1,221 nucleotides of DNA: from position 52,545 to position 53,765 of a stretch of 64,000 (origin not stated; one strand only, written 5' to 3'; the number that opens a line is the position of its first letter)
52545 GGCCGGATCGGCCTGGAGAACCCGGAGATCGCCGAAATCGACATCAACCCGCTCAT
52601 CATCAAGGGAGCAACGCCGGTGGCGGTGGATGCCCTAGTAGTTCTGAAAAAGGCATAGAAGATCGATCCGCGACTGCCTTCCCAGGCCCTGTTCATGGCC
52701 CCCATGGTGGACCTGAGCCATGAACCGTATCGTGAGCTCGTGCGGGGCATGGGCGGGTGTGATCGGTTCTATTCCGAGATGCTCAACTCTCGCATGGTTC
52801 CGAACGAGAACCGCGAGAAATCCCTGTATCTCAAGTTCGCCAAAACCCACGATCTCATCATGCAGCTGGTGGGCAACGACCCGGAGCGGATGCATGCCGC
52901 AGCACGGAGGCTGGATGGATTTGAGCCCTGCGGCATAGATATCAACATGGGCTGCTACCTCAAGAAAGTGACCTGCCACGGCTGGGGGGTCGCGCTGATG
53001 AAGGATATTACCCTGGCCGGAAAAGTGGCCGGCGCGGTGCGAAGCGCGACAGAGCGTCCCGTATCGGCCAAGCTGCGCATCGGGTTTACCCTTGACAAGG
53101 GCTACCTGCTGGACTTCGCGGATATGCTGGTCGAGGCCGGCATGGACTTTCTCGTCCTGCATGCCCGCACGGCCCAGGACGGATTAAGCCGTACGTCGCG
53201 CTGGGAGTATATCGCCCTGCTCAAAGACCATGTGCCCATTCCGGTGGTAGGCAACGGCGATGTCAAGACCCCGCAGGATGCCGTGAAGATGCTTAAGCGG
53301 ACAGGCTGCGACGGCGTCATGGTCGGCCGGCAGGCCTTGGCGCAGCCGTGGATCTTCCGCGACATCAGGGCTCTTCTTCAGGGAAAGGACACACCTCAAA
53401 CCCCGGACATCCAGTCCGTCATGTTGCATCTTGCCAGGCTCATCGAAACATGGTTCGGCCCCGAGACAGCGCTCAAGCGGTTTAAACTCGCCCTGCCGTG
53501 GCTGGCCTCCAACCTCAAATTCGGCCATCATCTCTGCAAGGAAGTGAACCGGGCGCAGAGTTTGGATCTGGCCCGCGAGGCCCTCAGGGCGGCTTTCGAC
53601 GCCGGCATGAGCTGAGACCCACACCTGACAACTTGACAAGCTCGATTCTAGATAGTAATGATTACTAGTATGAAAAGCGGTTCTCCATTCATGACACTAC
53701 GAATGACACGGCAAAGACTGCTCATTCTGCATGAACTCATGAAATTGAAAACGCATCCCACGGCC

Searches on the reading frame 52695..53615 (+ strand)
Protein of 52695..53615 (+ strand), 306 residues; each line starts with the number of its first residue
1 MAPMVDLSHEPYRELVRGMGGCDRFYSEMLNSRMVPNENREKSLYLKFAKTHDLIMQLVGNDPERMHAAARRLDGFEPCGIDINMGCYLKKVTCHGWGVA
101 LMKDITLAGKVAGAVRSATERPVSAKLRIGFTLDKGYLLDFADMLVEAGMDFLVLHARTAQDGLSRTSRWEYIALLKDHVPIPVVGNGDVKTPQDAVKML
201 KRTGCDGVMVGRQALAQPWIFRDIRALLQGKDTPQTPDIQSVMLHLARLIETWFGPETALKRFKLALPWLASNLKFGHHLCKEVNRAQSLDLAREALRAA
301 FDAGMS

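Call 54: search_protein_families(library=pfam, proteins=[window:52695-53615:+], max_evalue=0.00001)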
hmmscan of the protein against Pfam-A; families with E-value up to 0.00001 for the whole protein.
window:52695-53615:+ (306 aa): 1 family
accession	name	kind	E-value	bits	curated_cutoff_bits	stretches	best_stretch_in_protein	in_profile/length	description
PF01207.24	Dus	-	4.4e-63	213.7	20.4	1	1-298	2-303/311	Dihydrouridine synthase (Dus)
